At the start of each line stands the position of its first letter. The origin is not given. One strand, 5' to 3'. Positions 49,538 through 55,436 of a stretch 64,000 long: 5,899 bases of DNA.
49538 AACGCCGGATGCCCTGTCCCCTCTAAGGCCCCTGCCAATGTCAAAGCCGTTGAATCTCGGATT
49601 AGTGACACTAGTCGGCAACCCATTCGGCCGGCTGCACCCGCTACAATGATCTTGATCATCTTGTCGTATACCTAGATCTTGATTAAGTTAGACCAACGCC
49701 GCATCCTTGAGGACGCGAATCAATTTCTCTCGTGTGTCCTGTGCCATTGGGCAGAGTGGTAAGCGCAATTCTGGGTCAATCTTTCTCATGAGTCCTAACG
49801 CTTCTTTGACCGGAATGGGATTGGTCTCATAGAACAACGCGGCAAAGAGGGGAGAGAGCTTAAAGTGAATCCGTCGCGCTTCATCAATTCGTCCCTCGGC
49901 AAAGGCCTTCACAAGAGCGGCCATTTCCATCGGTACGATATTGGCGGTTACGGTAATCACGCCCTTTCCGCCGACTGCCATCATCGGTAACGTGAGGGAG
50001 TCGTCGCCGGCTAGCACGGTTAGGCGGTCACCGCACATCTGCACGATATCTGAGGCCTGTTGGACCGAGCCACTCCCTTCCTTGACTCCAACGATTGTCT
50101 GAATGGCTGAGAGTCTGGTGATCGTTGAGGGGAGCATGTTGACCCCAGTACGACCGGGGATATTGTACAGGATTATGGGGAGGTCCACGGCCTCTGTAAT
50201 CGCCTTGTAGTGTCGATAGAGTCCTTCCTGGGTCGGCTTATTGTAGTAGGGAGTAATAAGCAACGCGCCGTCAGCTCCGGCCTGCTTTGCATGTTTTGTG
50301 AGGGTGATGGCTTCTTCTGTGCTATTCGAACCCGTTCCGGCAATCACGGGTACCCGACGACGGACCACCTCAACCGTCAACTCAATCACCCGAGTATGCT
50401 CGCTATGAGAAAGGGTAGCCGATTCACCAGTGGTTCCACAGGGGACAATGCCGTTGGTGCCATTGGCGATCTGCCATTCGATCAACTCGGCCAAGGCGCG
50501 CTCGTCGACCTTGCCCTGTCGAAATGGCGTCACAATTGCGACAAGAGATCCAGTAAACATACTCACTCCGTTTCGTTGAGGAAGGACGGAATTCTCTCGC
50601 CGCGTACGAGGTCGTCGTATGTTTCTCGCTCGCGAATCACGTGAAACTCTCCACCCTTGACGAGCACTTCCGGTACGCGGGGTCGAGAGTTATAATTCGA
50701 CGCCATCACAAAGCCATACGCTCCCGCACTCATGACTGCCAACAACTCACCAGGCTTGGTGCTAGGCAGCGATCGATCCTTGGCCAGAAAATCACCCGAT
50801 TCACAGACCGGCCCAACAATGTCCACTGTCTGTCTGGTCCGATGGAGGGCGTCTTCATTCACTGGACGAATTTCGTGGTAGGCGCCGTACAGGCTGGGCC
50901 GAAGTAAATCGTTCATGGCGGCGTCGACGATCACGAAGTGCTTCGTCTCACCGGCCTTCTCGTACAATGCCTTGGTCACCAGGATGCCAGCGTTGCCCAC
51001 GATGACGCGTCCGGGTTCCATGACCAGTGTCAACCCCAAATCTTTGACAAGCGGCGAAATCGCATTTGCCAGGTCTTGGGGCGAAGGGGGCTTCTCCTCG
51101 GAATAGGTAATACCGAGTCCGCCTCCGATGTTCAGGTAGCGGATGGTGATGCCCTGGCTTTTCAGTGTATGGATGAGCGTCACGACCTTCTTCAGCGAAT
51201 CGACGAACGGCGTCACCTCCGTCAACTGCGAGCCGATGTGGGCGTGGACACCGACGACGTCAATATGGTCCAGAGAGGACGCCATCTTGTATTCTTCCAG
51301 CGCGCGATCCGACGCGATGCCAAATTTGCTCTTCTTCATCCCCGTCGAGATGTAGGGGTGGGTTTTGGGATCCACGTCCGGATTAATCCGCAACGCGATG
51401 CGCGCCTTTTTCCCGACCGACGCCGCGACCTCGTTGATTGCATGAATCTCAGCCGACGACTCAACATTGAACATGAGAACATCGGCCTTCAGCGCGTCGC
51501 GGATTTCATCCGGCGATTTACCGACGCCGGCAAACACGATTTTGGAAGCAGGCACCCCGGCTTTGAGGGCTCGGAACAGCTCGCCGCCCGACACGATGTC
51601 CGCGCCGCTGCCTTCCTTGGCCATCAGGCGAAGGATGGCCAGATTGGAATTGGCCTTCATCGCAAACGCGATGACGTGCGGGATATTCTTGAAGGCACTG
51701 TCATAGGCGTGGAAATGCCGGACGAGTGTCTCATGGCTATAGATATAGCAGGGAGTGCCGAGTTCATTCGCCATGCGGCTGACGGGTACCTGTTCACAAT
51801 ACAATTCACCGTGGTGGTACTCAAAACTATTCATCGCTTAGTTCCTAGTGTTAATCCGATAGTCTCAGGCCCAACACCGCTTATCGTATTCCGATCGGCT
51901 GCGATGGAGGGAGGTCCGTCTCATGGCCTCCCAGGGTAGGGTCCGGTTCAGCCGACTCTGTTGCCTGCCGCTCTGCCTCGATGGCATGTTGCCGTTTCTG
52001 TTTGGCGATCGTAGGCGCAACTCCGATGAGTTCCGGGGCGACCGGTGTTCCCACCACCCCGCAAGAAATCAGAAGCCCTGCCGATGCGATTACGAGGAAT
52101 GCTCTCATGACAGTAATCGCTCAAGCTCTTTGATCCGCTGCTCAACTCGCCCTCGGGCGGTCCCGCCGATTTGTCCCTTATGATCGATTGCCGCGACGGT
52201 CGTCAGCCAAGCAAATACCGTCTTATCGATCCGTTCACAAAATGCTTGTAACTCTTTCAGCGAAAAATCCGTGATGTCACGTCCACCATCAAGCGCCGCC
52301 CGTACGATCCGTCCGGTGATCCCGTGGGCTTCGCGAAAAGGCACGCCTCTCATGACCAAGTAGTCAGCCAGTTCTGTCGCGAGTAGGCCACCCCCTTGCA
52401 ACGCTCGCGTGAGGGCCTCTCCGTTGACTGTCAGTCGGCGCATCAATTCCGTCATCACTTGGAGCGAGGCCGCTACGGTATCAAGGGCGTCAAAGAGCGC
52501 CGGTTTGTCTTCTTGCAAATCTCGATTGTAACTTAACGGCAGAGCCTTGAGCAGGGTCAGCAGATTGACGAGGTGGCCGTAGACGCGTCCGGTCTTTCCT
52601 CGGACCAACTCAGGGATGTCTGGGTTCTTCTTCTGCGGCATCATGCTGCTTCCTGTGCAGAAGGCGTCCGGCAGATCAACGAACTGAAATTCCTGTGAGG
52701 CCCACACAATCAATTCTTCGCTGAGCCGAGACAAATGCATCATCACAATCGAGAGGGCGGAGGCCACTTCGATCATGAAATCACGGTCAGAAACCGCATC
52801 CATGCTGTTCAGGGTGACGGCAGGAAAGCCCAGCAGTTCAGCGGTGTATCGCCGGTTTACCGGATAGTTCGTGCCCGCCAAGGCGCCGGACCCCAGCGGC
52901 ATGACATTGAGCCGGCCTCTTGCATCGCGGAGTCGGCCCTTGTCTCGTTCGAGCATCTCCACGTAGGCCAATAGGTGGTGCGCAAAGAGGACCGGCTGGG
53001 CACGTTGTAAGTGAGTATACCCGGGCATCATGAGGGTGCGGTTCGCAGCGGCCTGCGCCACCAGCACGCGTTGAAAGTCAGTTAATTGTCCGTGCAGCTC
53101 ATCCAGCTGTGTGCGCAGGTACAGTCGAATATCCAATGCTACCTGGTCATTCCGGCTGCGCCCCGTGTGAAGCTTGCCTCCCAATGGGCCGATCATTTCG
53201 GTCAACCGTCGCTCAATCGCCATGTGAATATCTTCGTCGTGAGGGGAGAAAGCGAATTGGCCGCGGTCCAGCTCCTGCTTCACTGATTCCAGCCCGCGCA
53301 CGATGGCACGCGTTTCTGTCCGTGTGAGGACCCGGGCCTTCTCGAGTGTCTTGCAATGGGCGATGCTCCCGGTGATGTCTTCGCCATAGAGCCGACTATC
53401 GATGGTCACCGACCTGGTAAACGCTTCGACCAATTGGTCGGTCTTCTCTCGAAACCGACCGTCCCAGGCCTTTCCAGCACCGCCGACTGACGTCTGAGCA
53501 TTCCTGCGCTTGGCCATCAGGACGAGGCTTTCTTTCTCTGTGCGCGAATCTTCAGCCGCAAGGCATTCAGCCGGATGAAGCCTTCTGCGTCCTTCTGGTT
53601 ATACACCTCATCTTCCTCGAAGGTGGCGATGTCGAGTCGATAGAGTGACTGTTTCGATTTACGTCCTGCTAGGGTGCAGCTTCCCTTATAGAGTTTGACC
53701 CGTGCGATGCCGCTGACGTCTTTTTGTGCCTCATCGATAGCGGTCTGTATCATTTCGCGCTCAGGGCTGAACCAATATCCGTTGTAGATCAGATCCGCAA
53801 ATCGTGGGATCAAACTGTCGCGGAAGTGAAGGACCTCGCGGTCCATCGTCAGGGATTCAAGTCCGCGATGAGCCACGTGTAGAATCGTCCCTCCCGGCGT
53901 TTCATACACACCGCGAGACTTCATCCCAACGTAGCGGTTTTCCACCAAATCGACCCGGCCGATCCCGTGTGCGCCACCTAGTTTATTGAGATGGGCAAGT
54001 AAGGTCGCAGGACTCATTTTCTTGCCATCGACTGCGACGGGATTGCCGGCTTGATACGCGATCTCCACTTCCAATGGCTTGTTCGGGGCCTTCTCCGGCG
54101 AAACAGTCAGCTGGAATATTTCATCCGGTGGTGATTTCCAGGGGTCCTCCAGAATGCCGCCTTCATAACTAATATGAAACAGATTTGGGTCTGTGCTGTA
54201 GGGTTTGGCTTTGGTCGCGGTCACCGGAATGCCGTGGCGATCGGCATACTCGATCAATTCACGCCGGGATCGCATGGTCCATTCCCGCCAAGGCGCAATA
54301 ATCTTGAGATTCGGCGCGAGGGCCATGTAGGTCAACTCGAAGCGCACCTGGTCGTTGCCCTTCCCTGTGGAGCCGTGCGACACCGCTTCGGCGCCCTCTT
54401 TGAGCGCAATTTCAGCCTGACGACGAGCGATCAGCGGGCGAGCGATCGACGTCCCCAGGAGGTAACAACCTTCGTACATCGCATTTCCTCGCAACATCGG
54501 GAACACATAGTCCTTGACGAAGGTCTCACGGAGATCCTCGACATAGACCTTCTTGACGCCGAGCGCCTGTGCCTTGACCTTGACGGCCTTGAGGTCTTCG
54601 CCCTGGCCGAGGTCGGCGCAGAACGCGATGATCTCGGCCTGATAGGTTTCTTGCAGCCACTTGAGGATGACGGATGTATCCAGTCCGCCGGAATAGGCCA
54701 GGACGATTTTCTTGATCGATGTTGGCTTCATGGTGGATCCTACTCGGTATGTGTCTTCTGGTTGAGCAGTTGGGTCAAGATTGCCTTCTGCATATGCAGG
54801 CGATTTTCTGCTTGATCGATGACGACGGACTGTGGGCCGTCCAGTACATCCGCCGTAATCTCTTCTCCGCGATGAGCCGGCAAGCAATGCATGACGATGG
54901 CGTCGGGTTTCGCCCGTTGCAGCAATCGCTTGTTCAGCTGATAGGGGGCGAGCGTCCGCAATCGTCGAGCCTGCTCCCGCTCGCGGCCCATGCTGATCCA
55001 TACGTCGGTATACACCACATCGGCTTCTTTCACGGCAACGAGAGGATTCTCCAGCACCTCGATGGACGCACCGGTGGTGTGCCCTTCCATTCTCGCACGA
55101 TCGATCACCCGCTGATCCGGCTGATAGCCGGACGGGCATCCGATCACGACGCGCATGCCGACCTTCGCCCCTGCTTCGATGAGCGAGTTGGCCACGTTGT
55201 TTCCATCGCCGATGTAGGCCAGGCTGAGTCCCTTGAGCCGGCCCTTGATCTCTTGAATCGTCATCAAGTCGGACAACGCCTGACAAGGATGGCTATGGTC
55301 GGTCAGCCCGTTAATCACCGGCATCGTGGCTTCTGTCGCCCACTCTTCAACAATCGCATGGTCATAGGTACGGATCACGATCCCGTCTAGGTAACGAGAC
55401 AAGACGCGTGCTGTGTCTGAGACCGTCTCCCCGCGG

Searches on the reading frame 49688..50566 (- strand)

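Call 16: search_protein_families(library=ncbifam, proteins=[window:49688-50566:-], max_evalue=1e-8)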
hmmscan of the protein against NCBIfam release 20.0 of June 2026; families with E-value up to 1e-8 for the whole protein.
window:49688-50566:- (292 aa): 7 families
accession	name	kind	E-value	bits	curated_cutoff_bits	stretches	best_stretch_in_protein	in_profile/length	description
TIGR00674.1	dapA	equivalog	6.5e-115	382.9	206.15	1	7-288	2-285/286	4-hydroxy-tetrahydrodipicolinate synthase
TIGR02313.1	HpaI-NOT-DapA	exception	3.3e-89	298.6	396.7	1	4-287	1-287/294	2,4-dihydroxyhept-2-ene-1,7-dioic acid aldolase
NF003164.0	PRK04147.1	equivalog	1.1e-43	149.7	281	1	5-285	5-286/294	N-acetylneuraminate lyase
NF002958.0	PRK03620.1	subfamily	1.2e-42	145.8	278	1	3-202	10-206/307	5-dehydro-4-deoxyglucarate dehydratase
TIGR03249.1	KdgD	equivalog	2.7e-38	131.8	373.95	1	5-221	10-227/299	5-dehydro-4-deoxyglucarate dehydratase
TIGR00683.1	nanA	equivalog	8.1e-38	130.4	382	1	6-282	3-281/293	N-acetylneuraminate lyase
NF040954.1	Arch_KDGaldase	equivalog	5.3e-30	104.7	390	1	9-242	5-233/288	bifunctional 2-dehydro-3-deoxy-phosphogluconate/2-dehydro-3-deoxy-6-phosphogalactonate aldolase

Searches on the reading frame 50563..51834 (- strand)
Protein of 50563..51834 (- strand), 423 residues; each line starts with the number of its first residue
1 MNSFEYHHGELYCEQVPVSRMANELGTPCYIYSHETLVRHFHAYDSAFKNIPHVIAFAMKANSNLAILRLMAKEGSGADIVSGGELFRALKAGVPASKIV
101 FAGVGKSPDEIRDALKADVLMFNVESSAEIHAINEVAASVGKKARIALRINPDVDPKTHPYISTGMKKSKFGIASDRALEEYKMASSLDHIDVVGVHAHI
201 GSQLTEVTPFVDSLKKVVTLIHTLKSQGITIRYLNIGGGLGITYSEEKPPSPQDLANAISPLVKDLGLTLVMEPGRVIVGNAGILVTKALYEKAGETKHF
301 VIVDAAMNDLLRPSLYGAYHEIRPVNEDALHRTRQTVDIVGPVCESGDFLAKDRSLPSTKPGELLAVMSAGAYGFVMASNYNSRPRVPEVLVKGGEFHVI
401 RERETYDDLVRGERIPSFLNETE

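Call 16: search_protein_families(library=ncbifam, proteins=[window:50563-51834:-], max_evalue=1e-8)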
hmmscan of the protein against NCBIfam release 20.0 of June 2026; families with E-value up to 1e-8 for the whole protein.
window:50563-51834:- (423 aa): 8 families
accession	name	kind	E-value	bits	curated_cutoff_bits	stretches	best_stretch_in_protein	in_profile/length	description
TIGR01048.1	lysA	equivalog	1.6e-165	550.7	297.9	1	6-413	4-416/417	diaminopimelate decarboxylase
NF006515.0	PRK08961.1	equivalog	3.1e-72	243.8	802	1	24-392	500-859/861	bifunctional aspartate kinase/diaminopimelate decarboxylase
TIGR03099.1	dCO2ase_PEP1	hypoth_equivalog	8e-65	219.4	478.45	1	5-392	2-398/398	pyridoxal-dependent decarboxylase, exosortase A system-associated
NF052544.1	OrLyDeCDokD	equivalog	8.8e-60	202.6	700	1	4-411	19-457/461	ornithine/lysine decarboxylase DokD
NF041039.1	FslC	exception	7.9e-24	84.2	500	1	20-405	21-417/418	rhizoferrin biosystnesis N-citrylornithine decarboxylase FslC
TIGR01273.1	speA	equivalog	5.6e-20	71.3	624.1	1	57-257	95-302/624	arginine decarboxylase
NF003763.0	PRK05354.1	equivalog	5.8e-20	71.4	369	1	59-252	104-305/636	biosynthetic arginine decarboxylase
TIGR01047.1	nspC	equivalog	2.2e-12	46.1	409.05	1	26-402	2-370/380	carboxynorspermidine decarboxylase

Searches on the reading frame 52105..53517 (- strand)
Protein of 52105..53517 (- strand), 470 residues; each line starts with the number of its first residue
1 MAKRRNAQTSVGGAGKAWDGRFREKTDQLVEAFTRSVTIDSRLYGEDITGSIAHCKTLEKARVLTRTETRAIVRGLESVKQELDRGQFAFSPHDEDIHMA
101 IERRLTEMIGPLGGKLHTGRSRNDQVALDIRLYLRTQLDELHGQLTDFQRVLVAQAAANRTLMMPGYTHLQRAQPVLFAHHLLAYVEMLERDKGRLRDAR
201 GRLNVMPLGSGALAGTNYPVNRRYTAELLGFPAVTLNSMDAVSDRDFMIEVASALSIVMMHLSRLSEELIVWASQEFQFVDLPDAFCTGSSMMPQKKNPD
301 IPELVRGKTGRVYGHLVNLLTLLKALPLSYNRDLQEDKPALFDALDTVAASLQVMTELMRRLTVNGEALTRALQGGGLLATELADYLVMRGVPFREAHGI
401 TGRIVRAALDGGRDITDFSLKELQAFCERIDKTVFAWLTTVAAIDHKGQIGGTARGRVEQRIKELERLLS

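Call 16: search_protein_families(library=ncbifam, proteins=[window:52105-53517:-], max_evalue=1e-8)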
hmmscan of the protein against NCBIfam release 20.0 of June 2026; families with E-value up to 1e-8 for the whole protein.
window:52105-53517:- (470 aa): 15 families
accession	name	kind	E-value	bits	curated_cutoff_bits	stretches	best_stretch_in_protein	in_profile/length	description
TIGR00838.1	argH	equivalog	3.5e-186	619.6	279.5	1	18-466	2-451/455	argininosuccinate lyase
NF008964.0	PRK12308.1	equivalog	3e-154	514.8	657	1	18-467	4-454/624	argininosuccinate lyase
NF002563.0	PRK02186.1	subfamily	8.2e-72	242.7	625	1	53-430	447-826/890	argininosuccinate lyase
NF052535.1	CoM_syn_XcbC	exception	1.3e-61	208.9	575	1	27-468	18-464/495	2-phosphosulfolactate phosphatase XcbC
NF005218.0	PRK06705.1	equivalog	1.9e-52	178.6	883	1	53-428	47-424/502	argininosuccinate lyase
NF005000.0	PRK06389.1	equivalog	6.4e-41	140.9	388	1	16-407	2-385/434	argininosuccinate lyase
TIGR00928.1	purB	equivalog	2.6e-25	89.1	326.2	1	99-418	74-399/436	adenylosuccinate lyase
NF006554.0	PRK09053.1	equivalog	8.5e-23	80.9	595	1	117-418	104-408/453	3-carboxy-cis,cis-muconate cycloisomerase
NF008909.0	PRK12273.1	subfamily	1.7e-22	80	510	1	118-387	139-418/474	aspartate ammonia-lyase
NF006500.1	PRK08937.2-4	subfamily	2.2e-21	76.2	626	1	116-406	101-394/448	adenylosuccinate lyase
TIGR02426.1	protocat_pcaB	equivalog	1.1e-20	73.8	355.75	1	103-355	79-331/338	3-carboxy-cis,cis-muconate cycloisomerase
TIGR00839.1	aspA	equivalog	5e-18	65.3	681.2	1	118-314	134-339/468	aspartate ammonia-lyase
NF011092.0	PRK14515.1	subfamily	8.7e-16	57.8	876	1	118-313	143-347/479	aspartate ammonia-lyase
NF052536.2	CoM_syn_XcbD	exception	1.3e-15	57.1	600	1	132-415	117-403/443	3-sulfopropionylcysteine synthase XcbD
NF004631.0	PRK05975.1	equivalog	3.1e-11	42.9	371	1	102-300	87-283/352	3-carboxy-cis,cis-muconate cycloisomerase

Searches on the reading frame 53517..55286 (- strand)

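Call 17: search_protein_families(library=ncbifam, proteins=[window:53517-55286:-], max_evalue=1e-8)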
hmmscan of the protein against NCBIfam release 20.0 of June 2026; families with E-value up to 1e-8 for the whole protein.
window:53517-55286:- (589 aa): 6 families
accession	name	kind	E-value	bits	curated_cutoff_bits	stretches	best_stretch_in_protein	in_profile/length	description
NF001770.0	PRK00509.1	equivalog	2.9e-190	632.5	334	1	190-586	3-399/401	argininosuccinate synthase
TIGR00032.1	argG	equivalog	5.4e-150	500.1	268.2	1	193-585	1-393/394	argininosuccinate synthase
NF010392.0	PRK13820.1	equivalog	1.4e-125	419.4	512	1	192-585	3-392/395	argininosuccinate synthase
NF003385.0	PRK04527.1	equivalog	1.9e-61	207.9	603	1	190-577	2-388/401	argininosuccinate synthase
NF038212.1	argG_rel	exception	2.5e-52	178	425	1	189-559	12-378/381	argininosuccinate synthase-related protein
NF003779.0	PRK05370.1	equivalog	9.2e-47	159.9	657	1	192-576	12-411/448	argininosuccinate synthase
